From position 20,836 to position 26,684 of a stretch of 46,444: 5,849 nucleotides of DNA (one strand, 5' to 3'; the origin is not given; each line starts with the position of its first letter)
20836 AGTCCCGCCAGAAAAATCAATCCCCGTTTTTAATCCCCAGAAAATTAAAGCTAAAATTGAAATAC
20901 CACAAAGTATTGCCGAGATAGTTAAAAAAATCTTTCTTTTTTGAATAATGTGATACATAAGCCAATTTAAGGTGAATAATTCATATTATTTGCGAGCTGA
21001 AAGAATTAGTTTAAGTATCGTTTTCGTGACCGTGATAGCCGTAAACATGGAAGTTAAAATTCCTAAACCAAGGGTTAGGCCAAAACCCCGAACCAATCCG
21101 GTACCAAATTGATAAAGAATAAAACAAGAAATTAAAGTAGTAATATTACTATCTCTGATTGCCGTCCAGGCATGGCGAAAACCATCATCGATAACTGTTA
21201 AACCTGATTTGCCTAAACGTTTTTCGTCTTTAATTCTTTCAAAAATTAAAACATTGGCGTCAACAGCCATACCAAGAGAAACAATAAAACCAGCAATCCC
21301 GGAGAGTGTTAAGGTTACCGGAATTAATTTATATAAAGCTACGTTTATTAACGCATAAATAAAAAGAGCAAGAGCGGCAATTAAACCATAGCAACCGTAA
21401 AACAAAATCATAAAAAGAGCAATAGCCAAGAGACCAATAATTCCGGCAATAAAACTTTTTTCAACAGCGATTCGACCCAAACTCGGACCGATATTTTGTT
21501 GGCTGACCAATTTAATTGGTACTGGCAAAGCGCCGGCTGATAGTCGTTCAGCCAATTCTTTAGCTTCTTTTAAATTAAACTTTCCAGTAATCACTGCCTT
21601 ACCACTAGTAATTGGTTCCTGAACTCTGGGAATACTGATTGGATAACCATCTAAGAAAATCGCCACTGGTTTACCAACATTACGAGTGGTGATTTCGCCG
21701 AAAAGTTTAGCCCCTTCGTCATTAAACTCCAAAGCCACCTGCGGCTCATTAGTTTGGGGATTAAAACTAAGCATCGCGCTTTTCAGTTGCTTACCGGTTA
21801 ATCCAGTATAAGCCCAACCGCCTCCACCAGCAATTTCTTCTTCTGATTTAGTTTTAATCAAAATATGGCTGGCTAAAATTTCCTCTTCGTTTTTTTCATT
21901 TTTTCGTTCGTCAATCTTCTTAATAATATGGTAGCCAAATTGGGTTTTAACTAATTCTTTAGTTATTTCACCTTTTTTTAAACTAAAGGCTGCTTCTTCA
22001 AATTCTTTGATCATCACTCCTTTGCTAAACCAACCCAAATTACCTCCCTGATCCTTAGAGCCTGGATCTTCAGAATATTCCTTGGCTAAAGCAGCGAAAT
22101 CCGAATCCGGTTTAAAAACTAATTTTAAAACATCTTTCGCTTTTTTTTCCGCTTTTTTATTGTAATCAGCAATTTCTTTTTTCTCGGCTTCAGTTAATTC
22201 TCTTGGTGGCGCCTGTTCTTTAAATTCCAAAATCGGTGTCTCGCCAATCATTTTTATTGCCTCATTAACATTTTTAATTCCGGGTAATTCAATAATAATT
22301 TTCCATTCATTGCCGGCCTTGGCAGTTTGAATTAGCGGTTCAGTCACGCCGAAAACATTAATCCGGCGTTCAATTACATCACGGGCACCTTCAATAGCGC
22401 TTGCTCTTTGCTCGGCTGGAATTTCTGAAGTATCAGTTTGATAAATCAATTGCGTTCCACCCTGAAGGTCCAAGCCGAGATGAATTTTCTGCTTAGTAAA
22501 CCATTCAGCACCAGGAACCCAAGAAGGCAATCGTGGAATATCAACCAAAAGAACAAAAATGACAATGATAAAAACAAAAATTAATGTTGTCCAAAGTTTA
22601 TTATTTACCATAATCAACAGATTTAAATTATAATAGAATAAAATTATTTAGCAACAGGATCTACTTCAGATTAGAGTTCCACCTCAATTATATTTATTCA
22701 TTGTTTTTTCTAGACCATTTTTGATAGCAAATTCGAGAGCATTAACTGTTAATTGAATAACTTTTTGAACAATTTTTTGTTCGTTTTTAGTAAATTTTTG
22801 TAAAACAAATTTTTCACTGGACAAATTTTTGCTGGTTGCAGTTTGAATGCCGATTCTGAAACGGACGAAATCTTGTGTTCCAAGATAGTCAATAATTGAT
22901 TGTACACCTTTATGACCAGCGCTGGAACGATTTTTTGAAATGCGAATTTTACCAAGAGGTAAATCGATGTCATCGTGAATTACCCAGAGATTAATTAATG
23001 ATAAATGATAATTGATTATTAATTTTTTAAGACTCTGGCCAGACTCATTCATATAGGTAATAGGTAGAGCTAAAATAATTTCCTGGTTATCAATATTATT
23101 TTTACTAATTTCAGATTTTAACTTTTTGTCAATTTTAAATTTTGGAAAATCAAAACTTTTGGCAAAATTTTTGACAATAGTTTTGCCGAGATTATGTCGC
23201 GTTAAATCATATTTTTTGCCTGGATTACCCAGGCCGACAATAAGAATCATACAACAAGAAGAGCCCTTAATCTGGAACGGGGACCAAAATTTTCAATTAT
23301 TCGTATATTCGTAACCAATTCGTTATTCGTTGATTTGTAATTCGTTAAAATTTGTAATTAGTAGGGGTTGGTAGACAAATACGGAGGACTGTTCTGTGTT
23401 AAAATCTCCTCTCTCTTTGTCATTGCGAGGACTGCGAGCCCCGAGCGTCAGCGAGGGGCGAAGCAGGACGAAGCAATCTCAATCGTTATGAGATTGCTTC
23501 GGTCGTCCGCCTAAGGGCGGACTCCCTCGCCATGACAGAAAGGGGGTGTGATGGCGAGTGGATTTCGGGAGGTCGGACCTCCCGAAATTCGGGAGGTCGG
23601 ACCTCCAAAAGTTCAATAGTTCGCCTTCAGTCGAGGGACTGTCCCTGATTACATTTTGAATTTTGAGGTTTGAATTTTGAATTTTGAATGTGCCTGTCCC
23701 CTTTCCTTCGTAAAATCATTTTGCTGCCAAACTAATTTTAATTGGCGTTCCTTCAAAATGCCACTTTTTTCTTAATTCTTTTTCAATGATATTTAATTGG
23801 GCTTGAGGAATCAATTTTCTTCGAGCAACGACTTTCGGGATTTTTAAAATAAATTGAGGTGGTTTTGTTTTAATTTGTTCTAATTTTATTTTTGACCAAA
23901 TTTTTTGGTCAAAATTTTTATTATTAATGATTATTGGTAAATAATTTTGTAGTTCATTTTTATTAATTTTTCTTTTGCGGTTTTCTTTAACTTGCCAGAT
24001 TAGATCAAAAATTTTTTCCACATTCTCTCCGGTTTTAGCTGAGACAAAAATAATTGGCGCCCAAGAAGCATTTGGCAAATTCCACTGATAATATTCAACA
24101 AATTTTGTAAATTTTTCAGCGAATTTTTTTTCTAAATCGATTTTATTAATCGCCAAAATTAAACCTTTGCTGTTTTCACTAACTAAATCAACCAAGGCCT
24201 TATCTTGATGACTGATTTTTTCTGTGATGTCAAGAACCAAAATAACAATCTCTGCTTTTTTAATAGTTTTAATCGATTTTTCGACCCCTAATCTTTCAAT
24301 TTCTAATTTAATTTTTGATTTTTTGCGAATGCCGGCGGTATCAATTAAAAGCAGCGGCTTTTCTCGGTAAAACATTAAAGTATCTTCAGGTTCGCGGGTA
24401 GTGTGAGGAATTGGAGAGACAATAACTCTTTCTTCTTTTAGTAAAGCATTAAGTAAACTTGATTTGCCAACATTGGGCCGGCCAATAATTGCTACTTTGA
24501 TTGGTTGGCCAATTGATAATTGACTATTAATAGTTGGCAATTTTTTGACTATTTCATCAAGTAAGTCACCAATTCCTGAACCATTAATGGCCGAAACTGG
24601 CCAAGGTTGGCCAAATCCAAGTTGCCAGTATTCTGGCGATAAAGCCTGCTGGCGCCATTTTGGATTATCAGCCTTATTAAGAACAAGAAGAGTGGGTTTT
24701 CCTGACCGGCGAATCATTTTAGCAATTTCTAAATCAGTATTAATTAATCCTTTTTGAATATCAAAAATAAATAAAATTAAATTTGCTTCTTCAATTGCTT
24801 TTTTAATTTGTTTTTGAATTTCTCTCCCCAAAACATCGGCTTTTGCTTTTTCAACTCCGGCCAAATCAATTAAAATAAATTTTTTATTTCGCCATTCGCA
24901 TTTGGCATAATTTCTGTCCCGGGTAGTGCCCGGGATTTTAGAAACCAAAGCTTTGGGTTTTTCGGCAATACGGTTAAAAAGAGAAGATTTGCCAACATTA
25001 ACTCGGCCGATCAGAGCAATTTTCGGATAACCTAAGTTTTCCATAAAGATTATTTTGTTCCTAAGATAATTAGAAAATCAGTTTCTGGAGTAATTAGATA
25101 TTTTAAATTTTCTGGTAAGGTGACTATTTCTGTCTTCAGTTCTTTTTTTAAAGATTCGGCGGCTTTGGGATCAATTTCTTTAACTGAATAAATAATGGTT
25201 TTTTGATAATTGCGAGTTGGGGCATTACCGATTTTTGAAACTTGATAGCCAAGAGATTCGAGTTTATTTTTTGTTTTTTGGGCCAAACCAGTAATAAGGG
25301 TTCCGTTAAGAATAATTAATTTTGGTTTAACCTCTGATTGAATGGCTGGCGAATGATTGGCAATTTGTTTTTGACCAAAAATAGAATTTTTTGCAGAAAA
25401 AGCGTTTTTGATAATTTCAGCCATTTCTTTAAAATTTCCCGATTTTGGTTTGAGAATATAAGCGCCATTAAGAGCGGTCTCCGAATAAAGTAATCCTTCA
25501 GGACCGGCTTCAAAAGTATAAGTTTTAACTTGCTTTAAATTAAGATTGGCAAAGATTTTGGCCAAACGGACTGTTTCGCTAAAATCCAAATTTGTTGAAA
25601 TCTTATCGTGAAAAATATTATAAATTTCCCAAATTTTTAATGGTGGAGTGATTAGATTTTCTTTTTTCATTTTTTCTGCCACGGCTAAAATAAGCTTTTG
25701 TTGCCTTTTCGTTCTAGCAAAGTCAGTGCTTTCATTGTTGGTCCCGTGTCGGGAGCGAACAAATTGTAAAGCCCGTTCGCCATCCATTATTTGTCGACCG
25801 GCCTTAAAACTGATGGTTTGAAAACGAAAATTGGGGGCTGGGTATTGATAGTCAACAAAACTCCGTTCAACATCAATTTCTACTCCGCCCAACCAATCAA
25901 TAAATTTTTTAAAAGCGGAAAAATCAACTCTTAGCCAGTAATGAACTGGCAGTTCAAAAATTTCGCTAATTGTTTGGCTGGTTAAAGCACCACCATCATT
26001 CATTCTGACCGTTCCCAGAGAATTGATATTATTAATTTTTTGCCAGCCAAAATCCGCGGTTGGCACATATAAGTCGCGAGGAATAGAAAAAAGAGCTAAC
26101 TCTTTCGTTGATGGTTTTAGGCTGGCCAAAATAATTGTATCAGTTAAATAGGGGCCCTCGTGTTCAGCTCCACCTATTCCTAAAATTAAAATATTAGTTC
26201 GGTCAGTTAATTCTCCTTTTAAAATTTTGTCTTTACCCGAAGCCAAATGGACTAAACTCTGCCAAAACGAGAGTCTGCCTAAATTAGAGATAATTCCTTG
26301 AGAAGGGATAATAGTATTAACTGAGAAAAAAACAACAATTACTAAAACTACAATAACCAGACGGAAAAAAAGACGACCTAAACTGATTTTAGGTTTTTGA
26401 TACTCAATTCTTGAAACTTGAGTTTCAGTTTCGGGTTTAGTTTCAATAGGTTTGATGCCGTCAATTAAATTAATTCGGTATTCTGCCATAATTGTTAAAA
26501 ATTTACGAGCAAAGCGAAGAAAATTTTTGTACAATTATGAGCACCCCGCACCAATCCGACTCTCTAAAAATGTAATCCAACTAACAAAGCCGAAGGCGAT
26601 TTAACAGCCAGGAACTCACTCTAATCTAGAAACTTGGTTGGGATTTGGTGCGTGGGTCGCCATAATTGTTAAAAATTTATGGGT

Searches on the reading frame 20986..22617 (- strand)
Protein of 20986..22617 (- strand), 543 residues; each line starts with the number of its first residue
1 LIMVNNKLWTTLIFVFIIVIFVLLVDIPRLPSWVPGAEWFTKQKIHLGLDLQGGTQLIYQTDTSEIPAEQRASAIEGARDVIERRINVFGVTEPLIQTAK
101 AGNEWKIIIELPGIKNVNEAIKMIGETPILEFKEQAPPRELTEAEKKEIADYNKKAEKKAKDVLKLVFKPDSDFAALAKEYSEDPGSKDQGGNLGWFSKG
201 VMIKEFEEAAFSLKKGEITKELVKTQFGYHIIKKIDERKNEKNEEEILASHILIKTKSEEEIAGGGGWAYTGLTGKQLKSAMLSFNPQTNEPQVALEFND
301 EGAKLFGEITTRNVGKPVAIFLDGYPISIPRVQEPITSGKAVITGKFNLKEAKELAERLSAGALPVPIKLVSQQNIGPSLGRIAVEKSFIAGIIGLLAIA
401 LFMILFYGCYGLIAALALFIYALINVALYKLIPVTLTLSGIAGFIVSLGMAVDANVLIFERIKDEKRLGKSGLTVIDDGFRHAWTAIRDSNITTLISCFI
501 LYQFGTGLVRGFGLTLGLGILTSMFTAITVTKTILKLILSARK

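Call 13: search_protein_families(library=pfam, proteins=[window:20986-22617:-], max_evalue=0.00001)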
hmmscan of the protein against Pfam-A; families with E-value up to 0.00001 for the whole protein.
window:20986-22617:- (543 aa): 7 families
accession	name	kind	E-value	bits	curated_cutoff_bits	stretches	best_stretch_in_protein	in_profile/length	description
PF22599.2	SecDF_P1_head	-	1.2e-29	103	27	1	273-366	21-114/114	SecDF, P1 head subdomain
PF13616.12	Rotamase_3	-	9.3e-26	91.1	22.5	1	151-237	31-115/116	PPIC-type PPIASE domain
PF00639.27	Rotamase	-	4.8e-23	82.4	21.7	1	146-235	8-96/97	PPIC-type PPIASE domain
PF21760.3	SecD_1st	-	4.2e-16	58.6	27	1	76-135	2-58/60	Protein translocase subunit SecDF, P1 domain, N-terminal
PF02355.23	SecD_SecF_C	-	1.8e-12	47.5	20.5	1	369-538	14-186/189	Protein export membrane protein SecD/SecF, C-terminal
PF03176.21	MMPL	-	2e-07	30.7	20.5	1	400-537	169-301/333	MMPL family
PF13145.12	Rotamase_2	-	5.9e-07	30.8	27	1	146-238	24-109/121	PPIC-type PPIASE domain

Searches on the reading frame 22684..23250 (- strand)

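Call 13: search_protein_families(library=pfam, proteins=[window:22684-23250:-], max_evalue=0.00001)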
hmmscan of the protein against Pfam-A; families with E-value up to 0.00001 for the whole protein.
window:22684-23250:- (188 aa): 1 family
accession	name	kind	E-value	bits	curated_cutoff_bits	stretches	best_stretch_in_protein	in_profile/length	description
PF01195.25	Pept_tRNA_hydro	-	3.6e-57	193.6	27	1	3-188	1-183/183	Peptidyl-tRNA hydrolase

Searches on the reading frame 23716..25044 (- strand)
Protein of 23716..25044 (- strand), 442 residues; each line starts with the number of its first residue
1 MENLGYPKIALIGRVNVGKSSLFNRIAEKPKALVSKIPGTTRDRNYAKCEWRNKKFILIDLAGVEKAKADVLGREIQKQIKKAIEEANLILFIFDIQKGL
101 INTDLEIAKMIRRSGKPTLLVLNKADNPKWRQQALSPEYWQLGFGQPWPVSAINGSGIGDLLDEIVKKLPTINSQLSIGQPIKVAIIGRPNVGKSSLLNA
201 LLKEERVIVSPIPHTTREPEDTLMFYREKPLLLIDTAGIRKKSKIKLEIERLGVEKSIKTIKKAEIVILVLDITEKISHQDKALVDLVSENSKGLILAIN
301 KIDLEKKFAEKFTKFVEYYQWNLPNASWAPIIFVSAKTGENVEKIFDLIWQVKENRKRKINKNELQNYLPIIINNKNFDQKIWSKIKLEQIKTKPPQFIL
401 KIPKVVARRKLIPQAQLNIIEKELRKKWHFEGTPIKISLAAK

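Call 74: search_protein_families(library=pfam, proteins=[window:23716-25044:-], max_evalue=0.00001)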
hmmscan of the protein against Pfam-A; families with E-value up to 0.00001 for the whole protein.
window:23716-25044:- (442 aa): 13 families
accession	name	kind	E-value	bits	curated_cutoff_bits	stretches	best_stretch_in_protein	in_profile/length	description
PF01926.29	MMR_HSR1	-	1.6e-57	192.9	21.9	2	8-124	1-113/113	50S ribosome-binding GTPase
PF02421.24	FeoB_N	-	1.5e-24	86.7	27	2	8-164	2-155/156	Ferrous iron transport protein B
PF00009.33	GTP_EFTU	-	3.2e-23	82.7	26.5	2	257-351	86-184/188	Elongation factor Tu GTP binding domain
PF00350.29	Dynamin_N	-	3.5e-20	73.2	27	0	46-125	93-168/168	Dynamin family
PF03193.22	RsgA_GTPase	-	1.7e-12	48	30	0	113-241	51-170/174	RsgA GTPase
PF00071.28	Ras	-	3.5e-12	46.6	21.6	1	183-350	1-157/162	Ras family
PF04548.22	AIG1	-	6.8e-11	42.3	27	0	184-289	3-108/212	AIG1 family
PF08477.19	Roc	-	9.8e-09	35.9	27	0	8-126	1-119/119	Ras of Complex, Roc, domain of DAPkinase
PF14714.11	KH_dom-like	-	6.9e-07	29.9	27.3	1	360-438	2-79/81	KH-domain-like of EngA bacterial GTPase enzymes, C-terminal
PF09439.16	SRPRB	-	1e-06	28.7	25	0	7-80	4-72/178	Signal recognition particle receptor beta subunit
PF10662.15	PduV-EutP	-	1.1e-06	29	21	0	260-349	60-141/143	Ethanolamine utilisation - propanediol utilisation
PF16897.10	MMR_HSR1_Xtn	-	5.9e-06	26.7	35.2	0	255-351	17-102/106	C-terminal region of MMR_HSR1 domain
PF00625.27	Guanylate_kin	-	9.6e-06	25.8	25.2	0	184-220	5-42/182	Guanylate kinase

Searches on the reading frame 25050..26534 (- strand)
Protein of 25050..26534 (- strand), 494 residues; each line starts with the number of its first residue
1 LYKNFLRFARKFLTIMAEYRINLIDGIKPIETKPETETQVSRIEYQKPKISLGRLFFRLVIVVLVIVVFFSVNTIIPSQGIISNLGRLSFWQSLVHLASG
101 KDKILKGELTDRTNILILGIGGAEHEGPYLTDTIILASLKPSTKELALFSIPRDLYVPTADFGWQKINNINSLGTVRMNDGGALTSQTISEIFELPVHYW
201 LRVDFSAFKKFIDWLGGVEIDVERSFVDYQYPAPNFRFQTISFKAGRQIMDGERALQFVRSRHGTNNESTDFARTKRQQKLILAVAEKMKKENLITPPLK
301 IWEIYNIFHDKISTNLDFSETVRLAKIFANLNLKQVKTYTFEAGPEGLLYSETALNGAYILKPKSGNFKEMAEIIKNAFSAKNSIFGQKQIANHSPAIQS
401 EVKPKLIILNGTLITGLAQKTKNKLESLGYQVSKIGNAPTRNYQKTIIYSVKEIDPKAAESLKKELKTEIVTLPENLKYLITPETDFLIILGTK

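Call 74: search_protein_families(library=pfam, proteins=[window:25050-26534:-], max_evalue=0.00001)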
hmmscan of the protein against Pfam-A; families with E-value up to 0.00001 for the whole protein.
window:25050-26534:- (494 aa): 2 families
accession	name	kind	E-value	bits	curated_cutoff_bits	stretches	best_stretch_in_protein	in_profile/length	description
PF03816.19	LytR_cpsA_psr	-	5.4e-39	134.2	24.6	1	131-290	2-149/150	LytR_cpsA_psr family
PF13399.11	LytR_C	-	1.3e-11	45.7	22.2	1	407-469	5-66/86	LytR cell envelope-related transcriptional attenuator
